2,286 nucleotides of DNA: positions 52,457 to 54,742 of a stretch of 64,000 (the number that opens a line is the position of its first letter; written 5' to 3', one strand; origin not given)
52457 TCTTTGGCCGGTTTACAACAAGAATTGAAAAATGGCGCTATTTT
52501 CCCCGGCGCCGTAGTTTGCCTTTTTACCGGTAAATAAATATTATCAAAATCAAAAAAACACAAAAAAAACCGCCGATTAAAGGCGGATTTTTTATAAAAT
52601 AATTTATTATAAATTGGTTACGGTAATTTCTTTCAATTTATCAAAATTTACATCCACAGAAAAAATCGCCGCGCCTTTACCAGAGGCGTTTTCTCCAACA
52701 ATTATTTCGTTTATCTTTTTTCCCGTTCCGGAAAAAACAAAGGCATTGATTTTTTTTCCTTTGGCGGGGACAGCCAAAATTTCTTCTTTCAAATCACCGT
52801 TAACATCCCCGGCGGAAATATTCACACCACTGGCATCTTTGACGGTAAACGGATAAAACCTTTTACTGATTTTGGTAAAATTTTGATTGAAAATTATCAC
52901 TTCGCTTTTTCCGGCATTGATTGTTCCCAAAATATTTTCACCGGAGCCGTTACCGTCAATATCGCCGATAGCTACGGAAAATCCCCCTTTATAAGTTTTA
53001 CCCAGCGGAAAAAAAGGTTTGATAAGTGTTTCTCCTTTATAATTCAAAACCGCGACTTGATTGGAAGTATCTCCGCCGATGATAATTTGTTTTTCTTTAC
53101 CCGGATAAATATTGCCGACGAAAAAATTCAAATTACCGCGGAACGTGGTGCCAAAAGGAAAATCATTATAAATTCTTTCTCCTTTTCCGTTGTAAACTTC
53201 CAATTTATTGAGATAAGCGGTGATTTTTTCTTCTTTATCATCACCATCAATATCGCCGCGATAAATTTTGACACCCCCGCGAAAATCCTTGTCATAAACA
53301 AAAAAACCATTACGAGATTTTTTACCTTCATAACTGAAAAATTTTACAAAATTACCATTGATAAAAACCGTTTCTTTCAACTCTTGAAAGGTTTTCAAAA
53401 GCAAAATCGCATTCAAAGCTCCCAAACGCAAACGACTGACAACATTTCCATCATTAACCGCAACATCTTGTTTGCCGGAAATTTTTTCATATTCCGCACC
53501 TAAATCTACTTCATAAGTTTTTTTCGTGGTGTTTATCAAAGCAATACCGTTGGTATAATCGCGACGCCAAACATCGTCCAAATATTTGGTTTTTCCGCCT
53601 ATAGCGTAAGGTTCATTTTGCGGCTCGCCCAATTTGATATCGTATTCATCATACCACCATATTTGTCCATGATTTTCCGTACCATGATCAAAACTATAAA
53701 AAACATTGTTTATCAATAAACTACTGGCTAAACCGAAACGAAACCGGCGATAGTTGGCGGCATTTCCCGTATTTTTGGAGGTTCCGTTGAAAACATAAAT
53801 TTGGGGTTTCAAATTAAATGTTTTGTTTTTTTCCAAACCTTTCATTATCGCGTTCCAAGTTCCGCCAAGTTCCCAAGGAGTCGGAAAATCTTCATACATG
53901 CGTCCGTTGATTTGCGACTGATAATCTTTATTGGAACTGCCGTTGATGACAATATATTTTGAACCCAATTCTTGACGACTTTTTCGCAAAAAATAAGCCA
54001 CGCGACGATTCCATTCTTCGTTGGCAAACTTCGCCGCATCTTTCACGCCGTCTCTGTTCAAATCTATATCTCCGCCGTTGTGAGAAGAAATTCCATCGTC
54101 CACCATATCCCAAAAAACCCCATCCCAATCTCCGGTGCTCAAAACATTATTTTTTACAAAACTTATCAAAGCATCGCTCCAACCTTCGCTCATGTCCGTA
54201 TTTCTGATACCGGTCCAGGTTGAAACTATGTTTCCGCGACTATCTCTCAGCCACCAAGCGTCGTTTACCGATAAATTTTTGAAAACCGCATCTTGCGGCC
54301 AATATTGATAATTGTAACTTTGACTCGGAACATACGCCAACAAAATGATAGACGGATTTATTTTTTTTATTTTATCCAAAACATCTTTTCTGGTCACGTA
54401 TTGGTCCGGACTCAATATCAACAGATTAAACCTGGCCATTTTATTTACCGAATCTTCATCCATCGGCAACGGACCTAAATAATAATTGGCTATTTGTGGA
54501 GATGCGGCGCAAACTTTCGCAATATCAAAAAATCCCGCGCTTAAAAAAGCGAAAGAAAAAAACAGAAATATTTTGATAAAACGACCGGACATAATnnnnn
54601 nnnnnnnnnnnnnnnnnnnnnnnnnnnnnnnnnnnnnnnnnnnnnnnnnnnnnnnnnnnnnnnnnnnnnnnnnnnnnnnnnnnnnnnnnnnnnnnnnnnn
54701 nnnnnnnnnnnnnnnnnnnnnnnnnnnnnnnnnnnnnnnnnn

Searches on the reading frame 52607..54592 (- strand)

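Call 17: search_protein_families(library=pfam, proteins=[window:52607-54592:-], max_evalue=0.001)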
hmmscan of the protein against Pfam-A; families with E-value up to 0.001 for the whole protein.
window:52607-54592:- (661 aa): 2 families
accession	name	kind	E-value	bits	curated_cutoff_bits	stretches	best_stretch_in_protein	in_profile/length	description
PF14885.12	GHL15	-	3.1e-27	96.6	27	1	76-349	1-270/271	Hypothetical glycosyl hydrolase family 15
PF13517.12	FG-GAP_3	-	9.5e-06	26.6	26.9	0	596-656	1-59/61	FG-GAP-like repeat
